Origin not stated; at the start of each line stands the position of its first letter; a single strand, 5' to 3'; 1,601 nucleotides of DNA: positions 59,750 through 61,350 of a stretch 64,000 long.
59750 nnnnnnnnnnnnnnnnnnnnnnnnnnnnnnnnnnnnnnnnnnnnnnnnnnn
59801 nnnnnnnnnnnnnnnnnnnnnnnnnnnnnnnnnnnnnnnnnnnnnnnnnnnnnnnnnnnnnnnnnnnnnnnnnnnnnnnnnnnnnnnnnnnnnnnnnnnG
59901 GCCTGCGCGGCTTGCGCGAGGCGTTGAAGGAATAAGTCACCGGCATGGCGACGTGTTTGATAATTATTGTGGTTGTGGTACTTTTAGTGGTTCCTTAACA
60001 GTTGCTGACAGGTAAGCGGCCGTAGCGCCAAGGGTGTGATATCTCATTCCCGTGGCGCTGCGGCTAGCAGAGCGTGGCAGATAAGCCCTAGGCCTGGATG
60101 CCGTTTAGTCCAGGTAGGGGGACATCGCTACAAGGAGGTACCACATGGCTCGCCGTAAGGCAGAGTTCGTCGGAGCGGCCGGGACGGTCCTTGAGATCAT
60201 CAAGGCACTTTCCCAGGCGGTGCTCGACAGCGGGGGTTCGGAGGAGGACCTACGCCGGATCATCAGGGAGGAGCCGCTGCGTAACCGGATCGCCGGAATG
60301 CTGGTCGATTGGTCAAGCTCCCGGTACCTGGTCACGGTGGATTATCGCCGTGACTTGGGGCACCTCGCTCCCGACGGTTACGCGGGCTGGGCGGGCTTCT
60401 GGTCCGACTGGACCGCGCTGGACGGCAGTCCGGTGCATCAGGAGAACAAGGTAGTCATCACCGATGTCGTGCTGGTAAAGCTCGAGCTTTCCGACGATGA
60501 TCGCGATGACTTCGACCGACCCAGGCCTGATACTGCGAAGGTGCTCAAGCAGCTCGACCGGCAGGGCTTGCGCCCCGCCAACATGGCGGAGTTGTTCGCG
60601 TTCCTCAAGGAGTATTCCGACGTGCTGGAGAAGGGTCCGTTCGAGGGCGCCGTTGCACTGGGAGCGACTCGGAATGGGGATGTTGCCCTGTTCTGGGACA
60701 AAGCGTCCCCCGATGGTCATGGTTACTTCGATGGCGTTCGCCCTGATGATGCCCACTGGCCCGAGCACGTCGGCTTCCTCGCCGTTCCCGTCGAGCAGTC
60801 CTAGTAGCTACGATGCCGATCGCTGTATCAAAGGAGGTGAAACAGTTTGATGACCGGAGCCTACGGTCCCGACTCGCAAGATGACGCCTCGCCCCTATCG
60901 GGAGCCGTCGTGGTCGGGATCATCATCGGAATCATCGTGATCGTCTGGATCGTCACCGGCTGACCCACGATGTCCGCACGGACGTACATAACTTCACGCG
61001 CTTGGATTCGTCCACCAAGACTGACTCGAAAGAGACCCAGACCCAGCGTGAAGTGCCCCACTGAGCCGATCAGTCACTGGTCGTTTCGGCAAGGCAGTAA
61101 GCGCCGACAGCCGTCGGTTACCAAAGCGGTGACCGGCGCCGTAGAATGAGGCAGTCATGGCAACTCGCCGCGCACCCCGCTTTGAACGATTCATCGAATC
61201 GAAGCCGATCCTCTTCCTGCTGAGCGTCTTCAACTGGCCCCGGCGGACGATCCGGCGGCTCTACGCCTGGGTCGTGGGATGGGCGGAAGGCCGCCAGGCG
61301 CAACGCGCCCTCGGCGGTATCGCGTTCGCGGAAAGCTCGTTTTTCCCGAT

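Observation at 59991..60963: Second copy of the leader-paralog module, followed by a 37-aa hydrophobic peptide with a strong RBS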

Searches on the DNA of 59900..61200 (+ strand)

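Call 20: search_rna_families(source=window, start=59900, end=61200, threshold=evalue, max_evalue=10)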
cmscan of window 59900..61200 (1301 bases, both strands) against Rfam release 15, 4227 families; matches with E-value up to 10: 3.
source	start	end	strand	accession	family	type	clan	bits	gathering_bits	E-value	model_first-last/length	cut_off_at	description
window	60017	60070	+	RF03766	mir-3155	Gene; miRNA;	-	21.2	70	0.2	1-56/56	no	mir-3155 microRNA precursor family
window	60887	60960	-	RF01273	sR34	Gene; snRNA; snoRNA; CD-box;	-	16.7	40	3.7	1-54/54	no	Small nucleolar RNA sR34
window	60019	60064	-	RF03766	mir-3155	Gene; miRNA;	-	15.4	70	7.4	3-50/56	no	mir-3155 microRNA precursor family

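Call 117: search_rna_families(sources=[L005, L007, L017, L018, L019, L020, L021, L023], threshold=gathering)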
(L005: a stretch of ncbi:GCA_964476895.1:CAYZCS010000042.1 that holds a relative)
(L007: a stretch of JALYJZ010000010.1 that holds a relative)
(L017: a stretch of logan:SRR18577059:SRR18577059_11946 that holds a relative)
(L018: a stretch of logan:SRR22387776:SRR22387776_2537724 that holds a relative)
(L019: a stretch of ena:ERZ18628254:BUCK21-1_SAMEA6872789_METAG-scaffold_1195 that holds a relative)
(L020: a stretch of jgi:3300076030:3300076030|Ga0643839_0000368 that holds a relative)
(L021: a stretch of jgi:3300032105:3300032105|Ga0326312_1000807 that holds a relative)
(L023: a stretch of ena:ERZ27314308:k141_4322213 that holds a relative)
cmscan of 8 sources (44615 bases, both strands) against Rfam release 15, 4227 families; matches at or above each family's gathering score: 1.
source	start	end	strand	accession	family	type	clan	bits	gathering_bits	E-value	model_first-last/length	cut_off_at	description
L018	1573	1644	+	RF00005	tRNA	Gene; tRNA;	CL00001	67.9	29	8.3e-13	1-71/71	no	tRNA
